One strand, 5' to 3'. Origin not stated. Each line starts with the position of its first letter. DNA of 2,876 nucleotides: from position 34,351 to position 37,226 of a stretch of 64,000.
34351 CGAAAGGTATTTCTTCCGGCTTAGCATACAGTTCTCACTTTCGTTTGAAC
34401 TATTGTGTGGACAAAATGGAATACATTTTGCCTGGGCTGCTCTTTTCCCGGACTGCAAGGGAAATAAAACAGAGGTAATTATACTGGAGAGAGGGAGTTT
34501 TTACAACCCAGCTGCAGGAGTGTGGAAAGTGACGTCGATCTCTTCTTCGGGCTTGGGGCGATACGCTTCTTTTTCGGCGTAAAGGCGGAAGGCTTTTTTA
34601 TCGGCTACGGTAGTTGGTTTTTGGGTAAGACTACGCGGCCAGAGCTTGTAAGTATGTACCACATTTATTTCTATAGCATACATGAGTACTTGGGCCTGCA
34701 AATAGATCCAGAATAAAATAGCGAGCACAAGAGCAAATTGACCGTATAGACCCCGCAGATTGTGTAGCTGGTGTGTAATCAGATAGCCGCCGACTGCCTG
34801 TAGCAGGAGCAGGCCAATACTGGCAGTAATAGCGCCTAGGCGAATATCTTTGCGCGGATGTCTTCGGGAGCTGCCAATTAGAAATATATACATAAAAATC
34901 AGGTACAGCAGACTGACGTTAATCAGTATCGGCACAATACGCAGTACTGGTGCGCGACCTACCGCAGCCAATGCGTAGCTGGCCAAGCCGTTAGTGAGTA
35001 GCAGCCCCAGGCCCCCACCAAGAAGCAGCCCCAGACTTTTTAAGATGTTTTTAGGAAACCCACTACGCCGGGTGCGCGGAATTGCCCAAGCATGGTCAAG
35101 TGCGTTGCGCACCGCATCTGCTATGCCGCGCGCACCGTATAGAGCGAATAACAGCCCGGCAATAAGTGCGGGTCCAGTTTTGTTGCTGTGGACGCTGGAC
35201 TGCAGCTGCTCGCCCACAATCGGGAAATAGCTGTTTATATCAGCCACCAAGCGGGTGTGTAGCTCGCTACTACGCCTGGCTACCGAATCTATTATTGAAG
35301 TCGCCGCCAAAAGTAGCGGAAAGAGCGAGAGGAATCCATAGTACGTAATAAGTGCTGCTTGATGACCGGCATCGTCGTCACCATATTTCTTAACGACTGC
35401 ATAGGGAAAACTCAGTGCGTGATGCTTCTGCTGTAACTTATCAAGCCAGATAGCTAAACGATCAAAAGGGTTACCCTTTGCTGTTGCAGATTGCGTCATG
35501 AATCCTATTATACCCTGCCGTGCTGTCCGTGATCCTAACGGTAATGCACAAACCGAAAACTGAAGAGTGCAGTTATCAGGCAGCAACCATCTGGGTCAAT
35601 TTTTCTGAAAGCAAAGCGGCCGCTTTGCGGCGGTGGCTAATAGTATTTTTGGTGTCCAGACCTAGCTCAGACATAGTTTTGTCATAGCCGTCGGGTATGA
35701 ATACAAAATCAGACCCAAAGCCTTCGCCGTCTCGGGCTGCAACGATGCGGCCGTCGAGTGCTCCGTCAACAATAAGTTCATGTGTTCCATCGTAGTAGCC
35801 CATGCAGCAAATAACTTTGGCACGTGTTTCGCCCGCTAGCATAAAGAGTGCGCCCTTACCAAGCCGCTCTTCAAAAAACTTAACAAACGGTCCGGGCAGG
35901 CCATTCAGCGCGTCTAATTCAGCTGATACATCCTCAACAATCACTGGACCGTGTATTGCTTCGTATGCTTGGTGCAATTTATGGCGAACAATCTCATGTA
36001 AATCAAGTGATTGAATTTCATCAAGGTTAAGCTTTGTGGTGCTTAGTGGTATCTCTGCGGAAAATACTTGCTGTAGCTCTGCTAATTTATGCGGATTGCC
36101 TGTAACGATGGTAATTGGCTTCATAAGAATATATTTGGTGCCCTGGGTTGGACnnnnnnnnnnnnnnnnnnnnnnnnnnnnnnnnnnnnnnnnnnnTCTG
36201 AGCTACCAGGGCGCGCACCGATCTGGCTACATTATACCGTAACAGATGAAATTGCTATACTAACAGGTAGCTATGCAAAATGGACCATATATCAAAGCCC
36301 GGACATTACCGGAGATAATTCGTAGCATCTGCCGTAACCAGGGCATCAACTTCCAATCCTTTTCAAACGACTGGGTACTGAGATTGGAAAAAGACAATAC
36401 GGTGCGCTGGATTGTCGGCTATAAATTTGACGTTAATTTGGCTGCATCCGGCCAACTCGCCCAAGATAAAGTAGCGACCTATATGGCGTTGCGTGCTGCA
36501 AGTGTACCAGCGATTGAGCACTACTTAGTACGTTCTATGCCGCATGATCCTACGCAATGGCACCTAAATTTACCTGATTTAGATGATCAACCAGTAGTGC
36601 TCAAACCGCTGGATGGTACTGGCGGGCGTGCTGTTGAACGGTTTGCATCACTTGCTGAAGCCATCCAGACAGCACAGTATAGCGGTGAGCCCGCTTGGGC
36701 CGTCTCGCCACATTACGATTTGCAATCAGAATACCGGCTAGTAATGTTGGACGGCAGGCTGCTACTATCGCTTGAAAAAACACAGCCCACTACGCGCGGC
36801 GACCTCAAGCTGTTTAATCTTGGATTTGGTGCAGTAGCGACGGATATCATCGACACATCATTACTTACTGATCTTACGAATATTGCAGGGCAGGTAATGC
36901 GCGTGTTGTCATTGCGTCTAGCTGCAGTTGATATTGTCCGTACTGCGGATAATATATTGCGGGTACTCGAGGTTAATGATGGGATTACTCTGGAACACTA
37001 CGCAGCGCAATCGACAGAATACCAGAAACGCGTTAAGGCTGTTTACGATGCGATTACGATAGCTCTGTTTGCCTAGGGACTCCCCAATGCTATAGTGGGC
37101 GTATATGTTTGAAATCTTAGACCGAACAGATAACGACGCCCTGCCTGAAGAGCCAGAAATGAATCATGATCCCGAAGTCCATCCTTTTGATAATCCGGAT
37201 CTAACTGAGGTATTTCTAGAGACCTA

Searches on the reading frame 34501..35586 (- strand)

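Call 72: search_protein_families(library=pfam, proteins=[window:34501-35586:-], max_evalue=0.0001)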
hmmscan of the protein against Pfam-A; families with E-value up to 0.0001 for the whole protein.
window:34501-35586:- (361 aa): 1 family
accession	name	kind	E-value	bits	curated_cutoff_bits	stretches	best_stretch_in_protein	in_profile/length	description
PF03631.20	Virul_fac_BrkB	-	4.8e-37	128.4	33.7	1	71-313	3-257/259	Virulence factor BrkB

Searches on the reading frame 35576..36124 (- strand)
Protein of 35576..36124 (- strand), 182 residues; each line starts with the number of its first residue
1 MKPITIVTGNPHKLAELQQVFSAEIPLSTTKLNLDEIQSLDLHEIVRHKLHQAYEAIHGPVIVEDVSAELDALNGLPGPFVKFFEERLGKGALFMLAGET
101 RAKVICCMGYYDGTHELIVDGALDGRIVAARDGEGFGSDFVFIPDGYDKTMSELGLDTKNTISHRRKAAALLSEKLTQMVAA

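Call 72: search_protein_families(library=pfam, proteins=[window:35576-36124:-], max_evalue=0.0001)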
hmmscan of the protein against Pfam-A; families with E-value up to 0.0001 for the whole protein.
window:35576-36124:- (182 aa): 1 family
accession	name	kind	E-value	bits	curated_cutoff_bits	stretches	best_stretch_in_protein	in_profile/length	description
PF01725.21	Ham1p_like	-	1.8e-37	129.5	22.5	1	4-174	1-185/186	Ham1 family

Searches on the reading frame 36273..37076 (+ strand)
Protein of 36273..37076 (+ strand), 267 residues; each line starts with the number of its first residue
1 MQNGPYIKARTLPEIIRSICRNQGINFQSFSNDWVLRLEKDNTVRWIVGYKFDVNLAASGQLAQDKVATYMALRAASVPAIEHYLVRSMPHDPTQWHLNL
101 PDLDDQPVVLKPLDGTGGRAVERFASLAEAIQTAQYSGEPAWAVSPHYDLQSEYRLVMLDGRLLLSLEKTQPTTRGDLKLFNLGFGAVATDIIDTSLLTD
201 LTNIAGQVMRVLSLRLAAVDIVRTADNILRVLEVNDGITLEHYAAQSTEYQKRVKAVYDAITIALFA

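Call 72: search_protein_families(library=pfam, proteins=[window:36273-37076:+], max_evalue=0.0001)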
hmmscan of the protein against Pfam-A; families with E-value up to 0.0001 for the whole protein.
window:36273-37076:+ (267 aa): 2 families
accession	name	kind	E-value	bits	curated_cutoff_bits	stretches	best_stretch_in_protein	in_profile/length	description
PF14243.11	R2K_3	-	5e-09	37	26.3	1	115-247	53-161/169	ATP-grasp domain, R2K clade family 3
PF18299.6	R2K_2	-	3.5e-05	24.2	26.2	0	129-252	43-146/147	ATP-grasp domain, R2K clade family 2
